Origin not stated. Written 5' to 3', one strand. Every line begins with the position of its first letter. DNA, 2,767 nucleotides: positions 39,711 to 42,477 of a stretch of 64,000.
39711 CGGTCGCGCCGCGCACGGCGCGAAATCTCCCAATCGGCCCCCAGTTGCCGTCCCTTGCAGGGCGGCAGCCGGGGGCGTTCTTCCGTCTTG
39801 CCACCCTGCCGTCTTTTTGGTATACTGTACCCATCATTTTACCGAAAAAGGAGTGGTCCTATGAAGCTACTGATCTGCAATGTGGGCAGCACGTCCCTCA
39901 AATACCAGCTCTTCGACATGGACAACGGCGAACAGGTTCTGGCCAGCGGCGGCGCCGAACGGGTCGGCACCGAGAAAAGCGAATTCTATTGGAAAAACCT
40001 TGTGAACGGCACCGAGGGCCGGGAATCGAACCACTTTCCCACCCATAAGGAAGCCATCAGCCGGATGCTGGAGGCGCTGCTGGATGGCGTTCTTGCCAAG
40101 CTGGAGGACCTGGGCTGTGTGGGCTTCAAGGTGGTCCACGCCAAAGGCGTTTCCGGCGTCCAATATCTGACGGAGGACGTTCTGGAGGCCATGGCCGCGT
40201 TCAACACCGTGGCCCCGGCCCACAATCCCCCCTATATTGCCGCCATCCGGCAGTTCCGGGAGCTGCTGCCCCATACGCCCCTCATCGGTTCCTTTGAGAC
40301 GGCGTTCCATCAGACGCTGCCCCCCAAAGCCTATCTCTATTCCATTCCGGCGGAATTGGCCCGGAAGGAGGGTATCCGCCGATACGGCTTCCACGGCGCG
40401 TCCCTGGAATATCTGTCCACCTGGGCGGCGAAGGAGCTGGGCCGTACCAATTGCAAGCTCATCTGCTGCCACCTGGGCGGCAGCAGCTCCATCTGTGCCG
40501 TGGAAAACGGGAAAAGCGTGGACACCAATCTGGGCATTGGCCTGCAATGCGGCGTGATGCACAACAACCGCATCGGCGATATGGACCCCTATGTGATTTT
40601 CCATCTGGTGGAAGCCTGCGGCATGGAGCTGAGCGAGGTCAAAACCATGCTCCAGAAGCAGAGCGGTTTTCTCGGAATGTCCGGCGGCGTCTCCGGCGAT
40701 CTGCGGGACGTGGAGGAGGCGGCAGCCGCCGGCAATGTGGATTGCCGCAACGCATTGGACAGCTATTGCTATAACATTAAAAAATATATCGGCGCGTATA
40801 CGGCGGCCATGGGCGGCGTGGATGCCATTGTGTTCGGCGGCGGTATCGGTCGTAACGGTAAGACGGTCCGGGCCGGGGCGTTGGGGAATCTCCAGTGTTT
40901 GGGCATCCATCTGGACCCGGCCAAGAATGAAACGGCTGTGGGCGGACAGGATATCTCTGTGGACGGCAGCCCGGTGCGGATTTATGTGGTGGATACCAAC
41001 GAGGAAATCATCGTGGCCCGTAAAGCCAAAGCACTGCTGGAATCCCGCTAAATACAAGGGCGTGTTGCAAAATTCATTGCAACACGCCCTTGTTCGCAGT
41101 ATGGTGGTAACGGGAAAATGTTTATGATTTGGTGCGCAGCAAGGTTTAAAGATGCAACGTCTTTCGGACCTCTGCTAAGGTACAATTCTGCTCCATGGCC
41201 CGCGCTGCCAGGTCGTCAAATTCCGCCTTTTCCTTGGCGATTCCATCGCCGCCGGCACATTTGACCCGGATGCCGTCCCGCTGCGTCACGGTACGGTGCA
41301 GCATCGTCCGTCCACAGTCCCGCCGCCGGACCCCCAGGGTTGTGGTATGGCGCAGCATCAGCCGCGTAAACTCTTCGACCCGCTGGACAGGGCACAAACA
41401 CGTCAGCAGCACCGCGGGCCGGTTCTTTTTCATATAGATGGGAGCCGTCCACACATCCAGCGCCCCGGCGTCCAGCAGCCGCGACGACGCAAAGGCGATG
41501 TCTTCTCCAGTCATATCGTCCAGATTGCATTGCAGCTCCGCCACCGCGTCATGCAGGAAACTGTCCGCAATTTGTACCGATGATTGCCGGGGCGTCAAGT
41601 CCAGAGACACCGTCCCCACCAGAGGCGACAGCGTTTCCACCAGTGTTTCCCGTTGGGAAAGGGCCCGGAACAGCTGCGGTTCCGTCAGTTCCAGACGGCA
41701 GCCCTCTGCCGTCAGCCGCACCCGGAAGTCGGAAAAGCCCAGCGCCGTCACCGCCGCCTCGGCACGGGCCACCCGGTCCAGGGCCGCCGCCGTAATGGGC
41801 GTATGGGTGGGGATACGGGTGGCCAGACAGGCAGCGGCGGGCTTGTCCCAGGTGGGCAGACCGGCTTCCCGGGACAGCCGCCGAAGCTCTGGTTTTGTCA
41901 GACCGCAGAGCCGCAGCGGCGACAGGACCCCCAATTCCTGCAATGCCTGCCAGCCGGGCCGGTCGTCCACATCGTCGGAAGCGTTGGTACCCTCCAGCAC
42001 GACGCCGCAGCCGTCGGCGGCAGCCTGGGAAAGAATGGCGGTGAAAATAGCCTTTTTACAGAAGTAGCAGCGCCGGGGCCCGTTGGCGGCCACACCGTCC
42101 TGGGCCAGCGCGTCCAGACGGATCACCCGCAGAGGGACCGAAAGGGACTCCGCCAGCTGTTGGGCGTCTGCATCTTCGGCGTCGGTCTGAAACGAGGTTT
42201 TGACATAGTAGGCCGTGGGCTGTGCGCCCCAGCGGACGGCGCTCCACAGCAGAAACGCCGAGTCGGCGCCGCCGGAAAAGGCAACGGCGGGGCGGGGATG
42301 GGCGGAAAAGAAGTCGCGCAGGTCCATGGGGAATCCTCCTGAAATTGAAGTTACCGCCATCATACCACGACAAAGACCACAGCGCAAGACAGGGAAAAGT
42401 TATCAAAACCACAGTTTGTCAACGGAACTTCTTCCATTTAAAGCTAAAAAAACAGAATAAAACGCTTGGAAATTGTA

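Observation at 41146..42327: Stand-alone LarE-LarC2 fusion with no larA, larB or larC1 nearby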

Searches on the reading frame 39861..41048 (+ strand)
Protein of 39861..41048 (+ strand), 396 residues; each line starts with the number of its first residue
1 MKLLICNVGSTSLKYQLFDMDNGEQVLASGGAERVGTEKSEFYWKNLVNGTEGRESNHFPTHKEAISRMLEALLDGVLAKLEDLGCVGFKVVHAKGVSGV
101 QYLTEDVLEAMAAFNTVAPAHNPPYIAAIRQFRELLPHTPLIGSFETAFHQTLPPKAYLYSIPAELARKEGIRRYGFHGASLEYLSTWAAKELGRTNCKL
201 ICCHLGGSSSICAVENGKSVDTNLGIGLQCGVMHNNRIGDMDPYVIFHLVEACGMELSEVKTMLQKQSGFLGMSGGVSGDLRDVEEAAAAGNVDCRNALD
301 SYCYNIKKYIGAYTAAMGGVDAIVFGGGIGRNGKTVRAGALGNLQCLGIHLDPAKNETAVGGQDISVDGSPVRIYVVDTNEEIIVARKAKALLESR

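Call 77: search_protein_families(library=pfam, proteins=[window:39861-41048:+], max_evalue=0.001)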
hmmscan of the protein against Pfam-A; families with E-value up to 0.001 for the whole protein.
window:39861-41048:+ (396 aa): 1 family
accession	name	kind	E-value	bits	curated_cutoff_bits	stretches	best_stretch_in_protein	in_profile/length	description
PF00871.23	Acetate_kinase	-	5.9e-108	361.4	22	1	2-387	1-392/392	Acetokinase family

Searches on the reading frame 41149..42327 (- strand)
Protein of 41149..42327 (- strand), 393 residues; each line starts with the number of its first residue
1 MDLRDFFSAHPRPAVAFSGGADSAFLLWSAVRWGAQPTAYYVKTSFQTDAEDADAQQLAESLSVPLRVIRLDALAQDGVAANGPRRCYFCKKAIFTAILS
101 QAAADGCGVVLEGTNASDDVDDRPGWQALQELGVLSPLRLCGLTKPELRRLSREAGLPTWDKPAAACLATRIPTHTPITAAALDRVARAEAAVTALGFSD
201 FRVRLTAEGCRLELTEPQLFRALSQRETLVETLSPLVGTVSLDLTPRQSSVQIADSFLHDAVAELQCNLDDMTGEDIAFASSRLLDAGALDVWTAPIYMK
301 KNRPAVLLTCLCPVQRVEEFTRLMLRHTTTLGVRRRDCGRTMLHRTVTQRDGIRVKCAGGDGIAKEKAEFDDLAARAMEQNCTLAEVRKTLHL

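Call 4: search_protein_families(library=pfam, proteins=[window:41149-42327:-], max_evalue=0.1)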
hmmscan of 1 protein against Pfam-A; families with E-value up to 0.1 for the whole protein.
window:41149-42327:- (393 aa): 4 families
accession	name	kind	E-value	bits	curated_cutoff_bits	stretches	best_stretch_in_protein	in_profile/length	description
PF01969.22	Ni_insertion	-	8.5e-41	140.8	22.1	1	252-387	235-374/375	Nickel insertion protein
PF01171.26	ATP_bind_3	-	0.00074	19.7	27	1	14-73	3-68/182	PP-loop family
PF06508.19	QueC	-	0.0098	15.8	22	1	15-76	4-65/210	Queuosine biosynthesis protein QueC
PF24167.1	DUF7411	-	0.037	14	28.7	1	14-120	4-109/194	Family of unknown function (DUF7411)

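Call 5: search_protein_families(library=ncbifam, proteins=[window:41149-42327:-], max_evalue=0.1)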
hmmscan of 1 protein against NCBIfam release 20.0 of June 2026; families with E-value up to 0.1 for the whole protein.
window:41149-42327:- (393 aa): 9 families
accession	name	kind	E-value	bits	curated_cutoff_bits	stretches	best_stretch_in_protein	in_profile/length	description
TIGR00268.2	TIGR00268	equivalog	2.5e-67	226.9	150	1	3-246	6-252/259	ATP-dependent sacrificial sulfur transferase LarE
NF052512.1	nickel_LarC2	equivalog_domain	3e-37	127.3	50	1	262-374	1-118/118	nickel pincer cofactor biosynthesis protein LarC2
TIGR02432.1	lysidine_TilS_N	equivalog_domain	0.0059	16.6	93.6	1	14-74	3-69/189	tRNA lysidine(34) synthetase TilS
NF001138.1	PRK00143.1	equivalog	0.02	13.9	284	0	14-110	3-117/345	tRNA 2-thiouridine(34) synthase MnmA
TIGR00364.1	TIGR00364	equivalog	0.039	13.5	150.3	1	15-77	3-65/201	7-cyano-7-deazaguanine synthase QueC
TIGR03573.1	WbuX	subfamily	0.066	12.6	203.2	1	15-117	65-172/344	N-acetyl sugar amidotransferase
NF010587.0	PRK13980.1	equivalog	0.079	12.1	255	0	15-75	36-98/267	NAD+ synthase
TIGR02425.1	decarb_PcaC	equivalog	0.086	13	155.7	0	291-347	46-101/123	4-carboxymuconolactone decarboxylase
NF011155.0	PRK14561.1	equivalog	0.094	12.4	207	0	14-120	4-108/195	hypothetical protein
